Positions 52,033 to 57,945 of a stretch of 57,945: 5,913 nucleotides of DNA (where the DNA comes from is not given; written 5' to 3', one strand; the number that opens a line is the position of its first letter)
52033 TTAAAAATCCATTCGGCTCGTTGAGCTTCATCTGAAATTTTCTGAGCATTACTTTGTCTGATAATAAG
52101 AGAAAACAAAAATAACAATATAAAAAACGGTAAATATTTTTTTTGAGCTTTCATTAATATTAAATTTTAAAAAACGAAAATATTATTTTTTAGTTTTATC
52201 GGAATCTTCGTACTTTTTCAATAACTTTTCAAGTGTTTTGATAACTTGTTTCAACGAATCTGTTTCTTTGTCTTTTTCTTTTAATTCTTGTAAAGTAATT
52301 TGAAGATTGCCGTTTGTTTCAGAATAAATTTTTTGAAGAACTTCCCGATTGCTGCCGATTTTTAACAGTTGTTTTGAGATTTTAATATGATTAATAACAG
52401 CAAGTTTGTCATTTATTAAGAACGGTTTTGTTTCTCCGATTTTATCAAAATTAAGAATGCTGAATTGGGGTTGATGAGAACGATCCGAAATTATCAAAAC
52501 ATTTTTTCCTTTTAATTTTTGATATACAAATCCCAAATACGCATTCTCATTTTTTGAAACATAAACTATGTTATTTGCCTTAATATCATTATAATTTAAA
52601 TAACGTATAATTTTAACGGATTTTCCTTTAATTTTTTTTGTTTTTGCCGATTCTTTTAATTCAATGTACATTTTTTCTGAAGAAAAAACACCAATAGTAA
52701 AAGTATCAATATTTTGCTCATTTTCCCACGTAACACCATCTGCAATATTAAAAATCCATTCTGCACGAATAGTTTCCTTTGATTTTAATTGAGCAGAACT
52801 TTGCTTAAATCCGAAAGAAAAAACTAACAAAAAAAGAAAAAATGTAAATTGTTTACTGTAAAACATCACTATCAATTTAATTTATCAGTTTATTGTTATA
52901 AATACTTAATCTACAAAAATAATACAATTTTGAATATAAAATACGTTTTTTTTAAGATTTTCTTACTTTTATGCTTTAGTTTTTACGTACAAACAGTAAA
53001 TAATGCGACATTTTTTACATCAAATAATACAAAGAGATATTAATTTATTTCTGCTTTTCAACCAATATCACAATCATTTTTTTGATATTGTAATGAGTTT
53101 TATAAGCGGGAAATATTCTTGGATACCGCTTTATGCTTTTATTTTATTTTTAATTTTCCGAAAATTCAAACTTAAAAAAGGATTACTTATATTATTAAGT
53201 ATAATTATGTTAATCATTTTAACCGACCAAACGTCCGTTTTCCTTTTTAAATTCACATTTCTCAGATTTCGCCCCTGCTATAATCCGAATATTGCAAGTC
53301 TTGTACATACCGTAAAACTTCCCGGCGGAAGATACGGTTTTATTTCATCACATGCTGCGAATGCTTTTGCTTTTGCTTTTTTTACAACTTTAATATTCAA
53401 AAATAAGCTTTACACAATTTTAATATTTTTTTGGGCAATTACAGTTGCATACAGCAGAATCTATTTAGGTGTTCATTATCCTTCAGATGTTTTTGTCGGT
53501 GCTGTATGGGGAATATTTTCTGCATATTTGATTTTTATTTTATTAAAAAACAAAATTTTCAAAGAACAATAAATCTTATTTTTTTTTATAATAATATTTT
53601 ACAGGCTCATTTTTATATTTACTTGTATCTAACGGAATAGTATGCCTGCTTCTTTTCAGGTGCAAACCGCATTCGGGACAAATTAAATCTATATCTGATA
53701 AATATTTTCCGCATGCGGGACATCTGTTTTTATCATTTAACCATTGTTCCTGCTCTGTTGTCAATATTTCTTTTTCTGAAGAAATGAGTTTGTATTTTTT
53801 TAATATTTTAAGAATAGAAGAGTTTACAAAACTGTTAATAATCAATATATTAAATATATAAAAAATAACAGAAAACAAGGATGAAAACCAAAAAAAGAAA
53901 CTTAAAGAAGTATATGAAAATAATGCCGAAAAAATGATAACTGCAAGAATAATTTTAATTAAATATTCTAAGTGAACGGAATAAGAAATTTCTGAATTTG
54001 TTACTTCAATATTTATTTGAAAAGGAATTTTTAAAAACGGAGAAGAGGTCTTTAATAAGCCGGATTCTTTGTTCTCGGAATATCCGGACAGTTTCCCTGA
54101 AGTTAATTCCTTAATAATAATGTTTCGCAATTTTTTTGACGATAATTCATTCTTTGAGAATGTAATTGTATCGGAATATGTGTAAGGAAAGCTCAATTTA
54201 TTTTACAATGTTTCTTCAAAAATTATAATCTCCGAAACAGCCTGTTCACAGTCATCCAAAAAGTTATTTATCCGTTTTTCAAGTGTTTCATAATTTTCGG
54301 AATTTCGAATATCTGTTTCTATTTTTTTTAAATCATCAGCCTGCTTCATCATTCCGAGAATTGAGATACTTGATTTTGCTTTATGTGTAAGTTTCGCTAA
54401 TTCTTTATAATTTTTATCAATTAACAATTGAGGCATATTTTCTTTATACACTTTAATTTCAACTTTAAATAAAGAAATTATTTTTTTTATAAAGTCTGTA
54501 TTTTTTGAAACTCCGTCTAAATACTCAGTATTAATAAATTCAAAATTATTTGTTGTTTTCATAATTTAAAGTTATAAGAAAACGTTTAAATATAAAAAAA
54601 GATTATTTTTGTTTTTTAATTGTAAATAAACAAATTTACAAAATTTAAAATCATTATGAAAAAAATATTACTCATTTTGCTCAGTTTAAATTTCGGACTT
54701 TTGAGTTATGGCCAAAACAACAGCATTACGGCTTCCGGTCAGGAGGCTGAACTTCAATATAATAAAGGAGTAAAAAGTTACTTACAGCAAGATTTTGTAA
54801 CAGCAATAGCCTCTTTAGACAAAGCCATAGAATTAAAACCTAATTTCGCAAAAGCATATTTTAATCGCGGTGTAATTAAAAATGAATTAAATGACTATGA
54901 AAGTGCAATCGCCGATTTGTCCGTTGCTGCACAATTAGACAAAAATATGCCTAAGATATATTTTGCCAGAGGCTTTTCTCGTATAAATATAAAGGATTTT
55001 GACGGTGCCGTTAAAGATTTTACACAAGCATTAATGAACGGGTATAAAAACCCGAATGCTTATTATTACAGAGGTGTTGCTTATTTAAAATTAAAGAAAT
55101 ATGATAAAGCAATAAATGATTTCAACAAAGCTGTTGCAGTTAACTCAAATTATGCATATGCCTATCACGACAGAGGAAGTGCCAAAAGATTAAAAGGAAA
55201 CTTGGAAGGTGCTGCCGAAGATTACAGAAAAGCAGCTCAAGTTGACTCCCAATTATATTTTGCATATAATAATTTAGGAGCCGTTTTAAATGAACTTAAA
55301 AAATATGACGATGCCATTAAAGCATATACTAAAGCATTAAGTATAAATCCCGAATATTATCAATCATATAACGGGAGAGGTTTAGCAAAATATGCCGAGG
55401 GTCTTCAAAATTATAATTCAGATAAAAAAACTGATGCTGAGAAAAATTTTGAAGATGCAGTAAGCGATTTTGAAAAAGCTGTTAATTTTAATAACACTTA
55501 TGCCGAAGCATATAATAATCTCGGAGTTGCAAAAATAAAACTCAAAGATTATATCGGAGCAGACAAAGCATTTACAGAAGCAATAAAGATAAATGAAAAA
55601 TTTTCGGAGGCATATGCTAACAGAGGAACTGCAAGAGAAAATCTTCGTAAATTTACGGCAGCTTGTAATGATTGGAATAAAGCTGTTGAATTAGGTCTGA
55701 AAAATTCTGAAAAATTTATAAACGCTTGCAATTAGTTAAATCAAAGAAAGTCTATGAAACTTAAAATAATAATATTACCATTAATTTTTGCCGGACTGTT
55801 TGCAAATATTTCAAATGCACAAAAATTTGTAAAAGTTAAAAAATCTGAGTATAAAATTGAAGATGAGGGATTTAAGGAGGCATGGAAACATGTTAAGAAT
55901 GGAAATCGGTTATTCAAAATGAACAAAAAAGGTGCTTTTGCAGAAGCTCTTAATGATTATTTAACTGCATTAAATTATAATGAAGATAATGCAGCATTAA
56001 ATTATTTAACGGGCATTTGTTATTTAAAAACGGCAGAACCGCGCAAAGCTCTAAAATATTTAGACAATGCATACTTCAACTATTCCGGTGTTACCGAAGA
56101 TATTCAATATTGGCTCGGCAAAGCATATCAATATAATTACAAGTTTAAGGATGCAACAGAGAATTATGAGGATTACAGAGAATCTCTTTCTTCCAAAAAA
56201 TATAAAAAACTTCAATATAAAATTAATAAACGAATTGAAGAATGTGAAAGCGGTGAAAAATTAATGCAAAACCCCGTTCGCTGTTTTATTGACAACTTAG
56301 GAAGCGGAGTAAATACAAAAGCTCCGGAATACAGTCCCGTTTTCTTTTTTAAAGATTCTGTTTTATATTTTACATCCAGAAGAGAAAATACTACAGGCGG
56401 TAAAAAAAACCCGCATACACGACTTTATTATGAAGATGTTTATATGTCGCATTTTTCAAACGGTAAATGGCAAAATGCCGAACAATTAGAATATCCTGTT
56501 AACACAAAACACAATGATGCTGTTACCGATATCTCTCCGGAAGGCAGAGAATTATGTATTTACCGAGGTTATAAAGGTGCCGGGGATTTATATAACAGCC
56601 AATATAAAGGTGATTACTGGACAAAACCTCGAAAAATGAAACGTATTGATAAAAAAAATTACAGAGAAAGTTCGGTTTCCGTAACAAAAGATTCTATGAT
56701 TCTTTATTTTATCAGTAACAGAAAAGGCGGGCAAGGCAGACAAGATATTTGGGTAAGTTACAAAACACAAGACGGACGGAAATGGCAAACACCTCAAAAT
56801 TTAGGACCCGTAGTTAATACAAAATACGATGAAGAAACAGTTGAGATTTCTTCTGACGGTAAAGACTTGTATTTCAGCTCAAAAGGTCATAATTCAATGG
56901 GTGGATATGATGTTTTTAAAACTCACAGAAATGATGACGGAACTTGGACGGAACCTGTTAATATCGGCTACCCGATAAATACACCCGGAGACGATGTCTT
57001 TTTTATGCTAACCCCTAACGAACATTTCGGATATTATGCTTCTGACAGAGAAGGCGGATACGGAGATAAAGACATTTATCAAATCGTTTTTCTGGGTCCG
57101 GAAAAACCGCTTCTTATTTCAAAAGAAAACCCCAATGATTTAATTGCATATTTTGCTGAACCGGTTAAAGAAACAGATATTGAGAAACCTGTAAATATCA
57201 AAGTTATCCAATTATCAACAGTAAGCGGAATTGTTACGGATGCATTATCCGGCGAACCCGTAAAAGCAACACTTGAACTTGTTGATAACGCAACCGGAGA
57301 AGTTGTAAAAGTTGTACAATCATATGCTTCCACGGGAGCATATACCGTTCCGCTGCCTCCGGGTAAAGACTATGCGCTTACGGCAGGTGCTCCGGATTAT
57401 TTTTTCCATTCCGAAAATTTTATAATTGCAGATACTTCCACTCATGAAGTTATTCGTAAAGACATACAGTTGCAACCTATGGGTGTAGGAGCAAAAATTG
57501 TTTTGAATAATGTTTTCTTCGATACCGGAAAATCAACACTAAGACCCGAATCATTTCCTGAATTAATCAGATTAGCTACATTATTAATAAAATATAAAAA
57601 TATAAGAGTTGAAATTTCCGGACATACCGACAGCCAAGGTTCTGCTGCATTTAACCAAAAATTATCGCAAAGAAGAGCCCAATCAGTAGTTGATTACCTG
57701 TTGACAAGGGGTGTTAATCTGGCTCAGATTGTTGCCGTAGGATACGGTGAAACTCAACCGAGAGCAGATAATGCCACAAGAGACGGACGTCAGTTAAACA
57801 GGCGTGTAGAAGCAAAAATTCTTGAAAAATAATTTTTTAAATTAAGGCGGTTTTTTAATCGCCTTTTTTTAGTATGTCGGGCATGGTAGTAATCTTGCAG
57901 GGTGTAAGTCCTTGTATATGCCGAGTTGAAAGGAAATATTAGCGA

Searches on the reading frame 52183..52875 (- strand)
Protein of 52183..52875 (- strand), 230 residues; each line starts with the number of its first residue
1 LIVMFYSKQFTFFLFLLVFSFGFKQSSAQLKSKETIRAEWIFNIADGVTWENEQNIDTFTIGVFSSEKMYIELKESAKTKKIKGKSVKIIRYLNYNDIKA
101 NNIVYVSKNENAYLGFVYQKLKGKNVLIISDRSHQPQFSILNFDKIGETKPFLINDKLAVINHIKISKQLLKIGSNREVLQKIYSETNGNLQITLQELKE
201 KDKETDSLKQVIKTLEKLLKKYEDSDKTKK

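Call 60: search_protein_families(library=pfam, proteins=[window:52183-52875:-], max_evalue=0.000001)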
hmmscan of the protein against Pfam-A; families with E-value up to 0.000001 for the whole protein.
window:52183-52875:- (230 aa): 1 family
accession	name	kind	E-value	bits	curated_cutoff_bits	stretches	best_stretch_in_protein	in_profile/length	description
PF13689.11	DUF4154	-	8e-21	75.1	24.9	1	36-174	3-142/143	YfiR/HmsC-like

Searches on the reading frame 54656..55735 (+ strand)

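Call 60: search_protein_families(library=pfam, proteins=[window:54656-55735:+], max_evalue=0.000001)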
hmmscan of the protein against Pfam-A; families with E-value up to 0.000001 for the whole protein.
window:54656-55735:+ (359 aa): 13 families
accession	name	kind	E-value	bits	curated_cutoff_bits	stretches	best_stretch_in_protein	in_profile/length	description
PF00515.34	TPR_1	-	3.2e-50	166.4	27.8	2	203-234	3-34/34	Tetratricopeptide repeat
PF13414.12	TPR_11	-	5.8e-45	151.2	26.8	0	211-249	4-42/42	TPR repeat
PF07719.23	TPR_2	-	7.3e-45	147.8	27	1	133-165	1-33/34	Tetratricopeptide repeat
PF13181.12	TPR_8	-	9.9e-35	116.2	25.7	0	203-233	3-33/34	Tetratricopeptide repeat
PF13431.12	TPR_17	-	7.2e-29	98.1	24.4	0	55-85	3-33/34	Tetratricopeptide repeat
PF13432.12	TPR_16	-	5.7e-21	75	32.7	1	114-162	12-59/65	Tetratricopeptide repeat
PF13424.12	TPR_12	-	6.1e-19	68.4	30.1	0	167-230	3-74/77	Tetratricopeptide repeat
PF13371.12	TPR_9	-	3.3e-15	56.3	35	0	44-95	8-59/73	Tetratricopeptide repeat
PF14559.12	TPR_19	-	2.5e-14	53.8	25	0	113-160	5-52/68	Tetratricopeptide repeat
PF13428.12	TPR_14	-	1.7e-12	47.1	23.5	0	133-172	1-40/44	Tetratricopeptide repeat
PF13374.12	TPR_10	-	3.4e-12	46.4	27.5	0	203-230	4-31/42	Tetratricopeptide repeat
PF13174.12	TPR_6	-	8.5e-09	35.9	26.3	0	135-160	2-27/33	Tetratricopeptide repeat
PF25063.1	ARM_TT21_C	-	4.8e-07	30.3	35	0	181-231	109-159/209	Tetratricopeptide repeat protein 21 C-terminal ARM domain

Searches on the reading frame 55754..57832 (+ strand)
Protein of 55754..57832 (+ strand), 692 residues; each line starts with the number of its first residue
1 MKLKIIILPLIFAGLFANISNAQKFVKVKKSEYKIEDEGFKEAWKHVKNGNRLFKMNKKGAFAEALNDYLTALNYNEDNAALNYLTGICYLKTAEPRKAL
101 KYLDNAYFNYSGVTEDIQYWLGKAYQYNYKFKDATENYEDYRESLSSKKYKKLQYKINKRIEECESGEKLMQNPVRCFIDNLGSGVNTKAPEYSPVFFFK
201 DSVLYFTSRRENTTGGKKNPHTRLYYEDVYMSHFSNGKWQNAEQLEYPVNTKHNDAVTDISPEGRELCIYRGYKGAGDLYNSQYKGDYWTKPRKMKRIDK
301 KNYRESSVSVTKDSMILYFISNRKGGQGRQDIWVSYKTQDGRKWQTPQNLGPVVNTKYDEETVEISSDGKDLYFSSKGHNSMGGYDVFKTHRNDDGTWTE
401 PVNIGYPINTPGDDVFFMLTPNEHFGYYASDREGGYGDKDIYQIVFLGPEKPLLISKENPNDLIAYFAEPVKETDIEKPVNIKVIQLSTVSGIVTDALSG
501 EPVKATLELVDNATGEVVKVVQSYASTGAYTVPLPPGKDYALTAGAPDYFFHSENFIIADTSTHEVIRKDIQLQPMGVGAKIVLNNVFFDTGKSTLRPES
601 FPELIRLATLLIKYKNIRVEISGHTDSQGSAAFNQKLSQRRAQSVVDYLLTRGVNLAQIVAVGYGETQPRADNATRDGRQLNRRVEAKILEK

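Call 60: search_protein_families(library=pfam, proteins=[window:55754-57832:+], max_evalue=0.000001)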
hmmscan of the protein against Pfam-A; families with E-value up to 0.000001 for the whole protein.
window:55754-57832:+ (692 aa): 2 families
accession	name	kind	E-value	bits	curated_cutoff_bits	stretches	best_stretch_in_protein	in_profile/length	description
PF00691.25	OmpA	-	2e-21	76.6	27.2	1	588-683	1-98/98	OmpA family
PF07676.18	PD40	-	1.1e-10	41.6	20.9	0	350-388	1-37/38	WD40-like Beta Propeller Repeat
